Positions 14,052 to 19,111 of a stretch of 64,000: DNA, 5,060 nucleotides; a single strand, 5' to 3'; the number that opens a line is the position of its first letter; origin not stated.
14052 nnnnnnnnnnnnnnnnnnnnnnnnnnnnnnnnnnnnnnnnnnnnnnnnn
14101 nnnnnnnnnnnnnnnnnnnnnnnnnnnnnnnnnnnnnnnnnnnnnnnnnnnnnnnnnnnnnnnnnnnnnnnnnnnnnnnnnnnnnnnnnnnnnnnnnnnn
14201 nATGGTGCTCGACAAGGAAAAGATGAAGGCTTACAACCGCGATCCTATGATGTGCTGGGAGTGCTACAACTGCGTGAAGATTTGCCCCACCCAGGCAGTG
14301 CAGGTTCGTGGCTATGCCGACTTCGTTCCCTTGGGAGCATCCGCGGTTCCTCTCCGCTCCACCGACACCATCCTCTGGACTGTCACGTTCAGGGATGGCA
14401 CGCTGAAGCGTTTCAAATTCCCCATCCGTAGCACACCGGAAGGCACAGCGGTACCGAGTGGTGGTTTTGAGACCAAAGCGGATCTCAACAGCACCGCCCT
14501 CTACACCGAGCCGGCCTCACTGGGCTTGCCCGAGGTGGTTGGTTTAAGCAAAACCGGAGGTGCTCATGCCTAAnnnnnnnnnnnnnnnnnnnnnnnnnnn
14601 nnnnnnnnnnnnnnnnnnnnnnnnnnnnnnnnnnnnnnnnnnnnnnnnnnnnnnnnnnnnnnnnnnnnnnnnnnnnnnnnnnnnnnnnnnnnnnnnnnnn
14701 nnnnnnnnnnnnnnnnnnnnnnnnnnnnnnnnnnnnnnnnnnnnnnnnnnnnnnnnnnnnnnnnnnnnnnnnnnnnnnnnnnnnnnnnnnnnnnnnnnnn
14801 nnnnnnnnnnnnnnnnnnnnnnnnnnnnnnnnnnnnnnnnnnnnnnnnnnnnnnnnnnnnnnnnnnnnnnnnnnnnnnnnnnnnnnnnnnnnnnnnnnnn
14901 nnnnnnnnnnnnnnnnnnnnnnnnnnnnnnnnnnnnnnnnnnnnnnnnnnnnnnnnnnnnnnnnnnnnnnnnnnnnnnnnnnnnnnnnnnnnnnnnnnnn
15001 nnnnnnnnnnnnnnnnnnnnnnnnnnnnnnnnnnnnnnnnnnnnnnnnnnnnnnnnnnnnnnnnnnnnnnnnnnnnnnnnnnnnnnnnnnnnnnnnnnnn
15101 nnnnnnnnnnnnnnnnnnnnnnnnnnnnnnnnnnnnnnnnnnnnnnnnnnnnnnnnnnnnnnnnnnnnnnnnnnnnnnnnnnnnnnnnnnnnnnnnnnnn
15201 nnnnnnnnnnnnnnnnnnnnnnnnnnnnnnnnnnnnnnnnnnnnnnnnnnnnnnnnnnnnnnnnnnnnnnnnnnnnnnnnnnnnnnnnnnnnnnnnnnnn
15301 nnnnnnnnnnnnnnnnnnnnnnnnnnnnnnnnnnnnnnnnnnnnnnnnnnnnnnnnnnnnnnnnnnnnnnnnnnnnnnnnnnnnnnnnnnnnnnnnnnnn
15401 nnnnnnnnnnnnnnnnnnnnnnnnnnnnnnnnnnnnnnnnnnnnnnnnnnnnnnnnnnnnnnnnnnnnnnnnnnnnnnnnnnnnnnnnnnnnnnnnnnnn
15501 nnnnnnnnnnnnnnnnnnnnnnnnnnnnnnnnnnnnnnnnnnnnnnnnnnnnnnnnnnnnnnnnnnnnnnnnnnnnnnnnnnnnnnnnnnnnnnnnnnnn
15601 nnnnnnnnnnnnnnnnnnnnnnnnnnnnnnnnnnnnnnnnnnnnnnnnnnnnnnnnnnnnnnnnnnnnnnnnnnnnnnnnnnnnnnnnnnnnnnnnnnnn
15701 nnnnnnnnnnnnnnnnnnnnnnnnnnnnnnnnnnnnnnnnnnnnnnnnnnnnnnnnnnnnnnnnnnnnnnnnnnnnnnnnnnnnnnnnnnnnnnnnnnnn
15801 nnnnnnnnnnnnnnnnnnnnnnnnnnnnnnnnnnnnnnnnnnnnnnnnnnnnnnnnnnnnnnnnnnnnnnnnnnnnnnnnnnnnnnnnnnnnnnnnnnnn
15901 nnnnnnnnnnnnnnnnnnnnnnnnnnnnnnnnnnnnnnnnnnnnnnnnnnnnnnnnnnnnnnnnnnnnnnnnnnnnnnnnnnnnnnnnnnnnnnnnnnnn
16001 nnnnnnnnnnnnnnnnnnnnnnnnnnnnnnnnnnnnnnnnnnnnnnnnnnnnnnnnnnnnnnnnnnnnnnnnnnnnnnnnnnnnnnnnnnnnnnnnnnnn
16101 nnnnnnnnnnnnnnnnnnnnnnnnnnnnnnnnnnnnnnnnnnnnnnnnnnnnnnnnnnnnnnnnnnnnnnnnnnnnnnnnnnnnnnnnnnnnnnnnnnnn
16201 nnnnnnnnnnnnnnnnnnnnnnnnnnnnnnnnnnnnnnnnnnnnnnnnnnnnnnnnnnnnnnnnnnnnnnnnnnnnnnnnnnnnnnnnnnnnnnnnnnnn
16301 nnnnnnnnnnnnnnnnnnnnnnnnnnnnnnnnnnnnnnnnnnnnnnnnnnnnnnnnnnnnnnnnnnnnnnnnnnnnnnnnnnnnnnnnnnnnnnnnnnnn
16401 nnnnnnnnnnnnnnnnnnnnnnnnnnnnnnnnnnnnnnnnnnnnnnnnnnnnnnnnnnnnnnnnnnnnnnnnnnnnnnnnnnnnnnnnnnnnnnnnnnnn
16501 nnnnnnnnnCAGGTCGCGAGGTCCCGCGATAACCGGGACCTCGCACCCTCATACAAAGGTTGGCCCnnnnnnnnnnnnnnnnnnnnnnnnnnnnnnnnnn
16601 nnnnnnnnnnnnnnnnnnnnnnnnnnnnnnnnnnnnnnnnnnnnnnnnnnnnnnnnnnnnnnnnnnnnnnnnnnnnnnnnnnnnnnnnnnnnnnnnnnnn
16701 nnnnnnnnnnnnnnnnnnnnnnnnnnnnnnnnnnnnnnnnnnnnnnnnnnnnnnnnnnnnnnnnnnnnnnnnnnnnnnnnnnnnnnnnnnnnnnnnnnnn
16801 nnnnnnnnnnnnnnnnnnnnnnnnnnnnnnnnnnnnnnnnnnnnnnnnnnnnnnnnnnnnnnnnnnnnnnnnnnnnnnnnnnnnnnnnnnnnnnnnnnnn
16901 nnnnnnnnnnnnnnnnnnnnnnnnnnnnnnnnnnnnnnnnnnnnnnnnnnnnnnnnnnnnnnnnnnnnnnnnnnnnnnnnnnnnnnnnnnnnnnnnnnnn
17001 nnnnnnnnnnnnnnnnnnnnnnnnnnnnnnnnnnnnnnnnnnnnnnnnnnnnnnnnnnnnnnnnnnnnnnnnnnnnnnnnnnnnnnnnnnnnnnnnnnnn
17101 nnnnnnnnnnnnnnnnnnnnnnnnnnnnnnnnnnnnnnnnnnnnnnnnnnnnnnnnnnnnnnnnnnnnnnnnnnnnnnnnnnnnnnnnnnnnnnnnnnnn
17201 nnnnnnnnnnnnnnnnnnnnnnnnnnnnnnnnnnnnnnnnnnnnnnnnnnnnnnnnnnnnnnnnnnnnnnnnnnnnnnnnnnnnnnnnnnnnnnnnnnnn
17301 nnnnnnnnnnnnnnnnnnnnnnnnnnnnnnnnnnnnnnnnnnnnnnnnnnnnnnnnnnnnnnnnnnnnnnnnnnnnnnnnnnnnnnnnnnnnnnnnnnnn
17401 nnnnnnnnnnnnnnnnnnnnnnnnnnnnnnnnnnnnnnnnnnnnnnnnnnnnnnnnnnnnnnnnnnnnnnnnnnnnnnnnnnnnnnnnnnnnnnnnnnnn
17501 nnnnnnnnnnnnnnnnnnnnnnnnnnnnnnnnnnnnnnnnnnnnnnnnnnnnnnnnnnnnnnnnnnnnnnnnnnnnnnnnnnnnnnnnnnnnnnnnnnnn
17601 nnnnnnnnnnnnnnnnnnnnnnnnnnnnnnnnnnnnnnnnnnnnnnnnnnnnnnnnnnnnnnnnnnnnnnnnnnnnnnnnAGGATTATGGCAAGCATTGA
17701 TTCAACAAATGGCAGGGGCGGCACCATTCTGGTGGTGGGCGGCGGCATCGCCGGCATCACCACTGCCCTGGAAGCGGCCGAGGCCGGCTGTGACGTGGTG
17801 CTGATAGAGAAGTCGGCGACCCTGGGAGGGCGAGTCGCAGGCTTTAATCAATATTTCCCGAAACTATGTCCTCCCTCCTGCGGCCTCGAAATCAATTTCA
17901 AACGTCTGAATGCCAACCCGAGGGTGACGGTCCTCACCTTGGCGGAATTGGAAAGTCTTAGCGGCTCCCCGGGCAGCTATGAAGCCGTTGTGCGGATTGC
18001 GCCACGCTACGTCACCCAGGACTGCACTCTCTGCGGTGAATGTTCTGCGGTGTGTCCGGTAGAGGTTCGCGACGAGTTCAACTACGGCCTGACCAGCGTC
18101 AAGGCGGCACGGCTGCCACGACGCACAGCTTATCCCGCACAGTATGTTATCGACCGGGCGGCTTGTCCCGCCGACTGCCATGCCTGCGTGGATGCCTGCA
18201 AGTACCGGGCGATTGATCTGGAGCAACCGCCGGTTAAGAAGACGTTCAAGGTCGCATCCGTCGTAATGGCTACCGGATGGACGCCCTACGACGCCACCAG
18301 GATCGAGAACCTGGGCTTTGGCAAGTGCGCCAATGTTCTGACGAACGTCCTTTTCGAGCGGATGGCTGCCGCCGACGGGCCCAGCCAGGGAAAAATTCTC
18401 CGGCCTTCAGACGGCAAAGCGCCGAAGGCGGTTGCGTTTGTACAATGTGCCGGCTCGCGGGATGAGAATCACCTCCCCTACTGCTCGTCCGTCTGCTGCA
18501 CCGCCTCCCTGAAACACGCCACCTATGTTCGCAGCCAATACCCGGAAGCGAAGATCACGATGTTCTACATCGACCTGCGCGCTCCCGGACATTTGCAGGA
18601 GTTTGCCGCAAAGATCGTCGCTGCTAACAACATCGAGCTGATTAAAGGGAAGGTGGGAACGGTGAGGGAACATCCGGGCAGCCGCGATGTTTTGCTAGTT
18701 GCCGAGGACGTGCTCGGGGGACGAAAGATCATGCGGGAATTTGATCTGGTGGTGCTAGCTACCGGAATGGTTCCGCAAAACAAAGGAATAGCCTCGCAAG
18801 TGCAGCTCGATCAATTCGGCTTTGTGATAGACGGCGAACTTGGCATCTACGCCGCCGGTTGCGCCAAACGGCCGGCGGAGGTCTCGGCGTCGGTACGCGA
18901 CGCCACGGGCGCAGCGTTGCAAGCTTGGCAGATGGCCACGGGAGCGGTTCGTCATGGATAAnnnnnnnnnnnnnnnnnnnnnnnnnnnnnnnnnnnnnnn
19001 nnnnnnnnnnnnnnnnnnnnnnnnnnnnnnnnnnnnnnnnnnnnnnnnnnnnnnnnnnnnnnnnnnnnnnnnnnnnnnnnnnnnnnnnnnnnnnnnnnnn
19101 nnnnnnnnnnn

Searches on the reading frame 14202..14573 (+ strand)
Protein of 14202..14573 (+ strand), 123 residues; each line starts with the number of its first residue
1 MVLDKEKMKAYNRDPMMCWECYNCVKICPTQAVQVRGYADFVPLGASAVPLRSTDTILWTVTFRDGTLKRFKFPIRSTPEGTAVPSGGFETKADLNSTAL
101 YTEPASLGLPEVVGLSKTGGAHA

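Call 15: find_encoding_contigs(protein=window:14202-14573:+, flank=10000, max_places=10)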
Protein window:14202-14573:+ (123 aa): 2 contigs read that carry it; 2 places shown.
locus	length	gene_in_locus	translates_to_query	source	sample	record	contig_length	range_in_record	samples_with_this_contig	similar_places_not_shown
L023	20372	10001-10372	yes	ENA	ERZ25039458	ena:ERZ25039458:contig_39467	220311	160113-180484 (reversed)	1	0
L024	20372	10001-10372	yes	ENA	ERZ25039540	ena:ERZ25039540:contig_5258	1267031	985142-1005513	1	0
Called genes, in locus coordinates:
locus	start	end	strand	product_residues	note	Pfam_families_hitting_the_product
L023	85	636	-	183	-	PF00925:GTP_cyclohydro2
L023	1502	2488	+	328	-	PF07396:Porin_O_P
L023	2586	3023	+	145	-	PF07396:Porin_O_P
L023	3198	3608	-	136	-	PF03625:DUF302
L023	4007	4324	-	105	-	PF04358:DsrC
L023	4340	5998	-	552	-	PF14691:Fer4_20, PF00890:FAD_binding_2 (weak), PF01266:DAO, PF01946:Thi4 (weak), PF03486:HI0933_like (weak), PF07992:Pyr_redox_2, PF13450:NAD_binding_8, PF13738:Pyr_redox_3 (weak), +6 more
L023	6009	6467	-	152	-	-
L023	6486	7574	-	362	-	PF03460:NIR_SIR_ferr, PF01077:NIR_SIR, PF00037:Fer4 (faint), PF12838:Fer4_7 (weak)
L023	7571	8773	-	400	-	PF03460:NIR_SIR_ferr, PF01077:NIR_SIR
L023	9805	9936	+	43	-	-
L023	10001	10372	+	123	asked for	PF12838:Fer4_7 (faint), PF00037:Fer4 (faint), PF12139:APS-reductase_C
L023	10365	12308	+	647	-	PF00890:FAD_binding_2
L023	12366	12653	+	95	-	PF04606:Ogr_Delta (weak)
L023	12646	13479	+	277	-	PF03692:CxxCxxCC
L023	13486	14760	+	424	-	PF00890:FAD_binding_2 (weak), PF01134:GIDA (faint), PF01266:DAO, PF07992:Pyr_redox_2 (faint), PF12831:FAD_oxidored, PF13450:NAD_binding_8, PF12838:Fer4_7 (faint), PF13187:Fer4_9 (weak)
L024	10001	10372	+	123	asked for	PF12838:Fer4_7 (faint), PF00037:Fer4 (faint), PF12139:APS-reductase_C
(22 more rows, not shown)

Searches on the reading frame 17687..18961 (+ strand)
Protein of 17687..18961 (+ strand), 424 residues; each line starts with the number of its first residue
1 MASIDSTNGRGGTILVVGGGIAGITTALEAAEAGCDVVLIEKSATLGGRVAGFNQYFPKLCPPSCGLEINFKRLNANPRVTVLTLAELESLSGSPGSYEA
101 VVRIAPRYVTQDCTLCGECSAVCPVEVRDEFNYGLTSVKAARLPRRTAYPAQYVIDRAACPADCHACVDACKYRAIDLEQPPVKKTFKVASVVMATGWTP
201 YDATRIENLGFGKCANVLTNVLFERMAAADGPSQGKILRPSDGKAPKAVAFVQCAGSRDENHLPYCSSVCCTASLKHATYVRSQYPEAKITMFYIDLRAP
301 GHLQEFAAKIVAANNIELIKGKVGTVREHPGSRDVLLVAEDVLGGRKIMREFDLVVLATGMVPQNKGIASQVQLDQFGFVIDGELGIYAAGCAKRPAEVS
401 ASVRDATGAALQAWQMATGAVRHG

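Call 6: search_protein_families(library=pfam, proteins=[window:17687-18961:+])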
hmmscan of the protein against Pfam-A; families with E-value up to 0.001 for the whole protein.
window:17687-18961:+ (424 aa): 13 families
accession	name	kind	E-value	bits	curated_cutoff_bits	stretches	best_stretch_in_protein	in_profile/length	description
PF07992.20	Pyr_redox_2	-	1.8e-10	41.2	26.1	1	14-46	3-36/291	Pyridine nucleotide-disulphide oxidoreductase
PF01266.30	DAO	-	1.5e-09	38.3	27.9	1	14-50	2-38/353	FAD dependent oxidoreductase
PF13450.12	NAD_binding_8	-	3.9e-09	37.1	21.9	1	16-54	1-39/68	NAD(P)-binding Rossmann-like domain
PF12831.13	FAD_oxidored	-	4.8e-09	36.4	27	1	14-50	2-38/416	FAD dependent oxidoreductase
PF12838.12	Fer4_7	-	6.3e-06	27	27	0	106-127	31-52/52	4Fe-4S dicluster domain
PF01134.28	GIDA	-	1.2e-05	25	22.1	1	14-45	2-34/391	Glucose inhibited division protein A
PF13187.11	Fer4_9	-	1.3e-05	25.6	27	1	112-176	1-52/52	4Fe-4S dicluster domain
PF00890.30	FAD_binding_2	-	1.4e-05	24.9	20.4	1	14-49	2-37/414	FAD binding domain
PF03486.20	HI0933_like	-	0.00024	21.1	50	1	14-50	3-39/244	HI0933-like protein Rossmann domain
PF13454.12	NAD_binding_9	-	0.00056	20.4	21.8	0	303-361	103-154/155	FAD-NAD(P)-binding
PF00037.32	Fer4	-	0.00068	19.8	21.1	1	110-127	5-22/24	4Fe-4S binding domain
PF13183.11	Fer4_8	-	0.00084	20.3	27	0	93-127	46-68/68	4Fe-4S dicluster domain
PF13237.11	Fer4_10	-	0.00093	19.5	25.5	1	107-171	3-52/53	4Fe-4S dicluster domain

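Call 57: find_encoding_contigs(protein=window:17687-18961:+, flank=10000, max_places=10)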
Protein window:17687-18961:+ (424 aa): 5 contigs read that carry it; 5 places shown.
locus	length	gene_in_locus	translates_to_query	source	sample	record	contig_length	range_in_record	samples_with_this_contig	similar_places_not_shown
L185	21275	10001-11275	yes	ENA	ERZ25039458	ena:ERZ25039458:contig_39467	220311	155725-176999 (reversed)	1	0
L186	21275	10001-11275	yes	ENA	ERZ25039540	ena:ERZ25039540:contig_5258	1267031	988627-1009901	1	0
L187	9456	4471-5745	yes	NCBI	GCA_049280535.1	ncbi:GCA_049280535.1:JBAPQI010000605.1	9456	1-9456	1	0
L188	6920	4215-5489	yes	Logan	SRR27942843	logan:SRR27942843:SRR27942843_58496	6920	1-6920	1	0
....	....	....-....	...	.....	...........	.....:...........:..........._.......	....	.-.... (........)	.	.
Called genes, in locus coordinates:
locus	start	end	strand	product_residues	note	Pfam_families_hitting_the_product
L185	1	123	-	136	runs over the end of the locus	PF03625:DUF302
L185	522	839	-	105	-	PF04358:DsrC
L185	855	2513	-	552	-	PF14691:Fer4_20, PF00890:FAD_binding_2 (weak), PF01266:DAO, PF01946:Thi4 (weak), PF03486:HI0933_like (weak), PF07992:Pyr_redox_2, PF13450:NAD_binding_8, PF13738:Pyr_redox_3 (weak), +6 more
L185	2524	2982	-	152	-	-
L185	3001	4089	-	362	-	PF03460:NIR_SIR_ferr, PF01077:NIR_SIR, PF00037:Fer4 (faint), PF12838:Fer4_7 (weak)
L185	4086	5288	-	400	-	PF03460:NIR_SIR_ferr, PF01077:NIR_SIR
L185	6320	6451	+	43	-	-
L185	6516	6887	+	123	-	PF12838:Fer4_7 (faint), PF00037:Fer4 (faint), PF12139:APS-reductase_C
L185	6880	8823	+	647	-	PF00890:FAD_binding_2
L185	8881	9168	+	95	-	PF04606:Ogr_Delta (weak)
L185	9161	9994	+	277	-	PF03692:CxxCxxCC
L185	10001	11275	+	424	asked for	PF00890:FAD_binding_2 (weak), PF01134:GIDA (faint), PF01266:DAO, PF07992:Pyr_redox_2 (faint), PF12831:FAD_oxidored, PF13450:NAD_binding_8, PF12838:Fer4_7 (faint), PF13187:Fer4_9 (weak)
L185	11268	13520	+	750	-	PF00890:FAD_binding_2 (weak), PF01266:DAO (weak), PF07992:Pyr_redox_2, PF12831:FAD_oxidored, PF13450:NAD_binding_8, PF12838:Fer4_7, PF13187:Fer4_9, PF02662:FlpD, +5 more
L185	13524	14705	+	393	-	PF13183:Fer4_8 (weak), PF13187:Fer4_9 (weak), PF13534:Fer4_17 (faint)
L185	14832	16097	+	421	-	PF14306:PUA_2, PF01747:ATP-sulfurylase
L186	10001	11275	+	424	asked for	PF00890:FAD_binding_2 (weak), PF01134:GIDA (faint), PF01266:DAO, PF07992:Pyr_redox_2 (faint), PF12831:FAD_oxidored, PF13450:NAD_binding_8, PF12838:Fer4_7 (faint), PF13187:Fer4_9 (weak)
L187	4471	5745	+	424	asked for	PF00890:FAD_binding_2 (weak), PF01134:GIDA (faint), PF01266:DAO, PF07992:Pyr_redox_2 (faint), PF12831:FAD_oxidored, PF13450:NAD_binding_8, PF12838:Fer4_7 (faint), PF13187:Fer4_9 (weak)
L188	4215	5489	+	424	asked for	PF00890:FAD_binding_2 (weak), PF01134:GIDA (faint), PF01266:DAO, PF07992:Pyr_redox_2 (faint), PF12831:FAD_oxidored, PF13450:NAD_binding_8, PF12838:Fer4_7 (faint), PF13187:Fer4_9 (weak)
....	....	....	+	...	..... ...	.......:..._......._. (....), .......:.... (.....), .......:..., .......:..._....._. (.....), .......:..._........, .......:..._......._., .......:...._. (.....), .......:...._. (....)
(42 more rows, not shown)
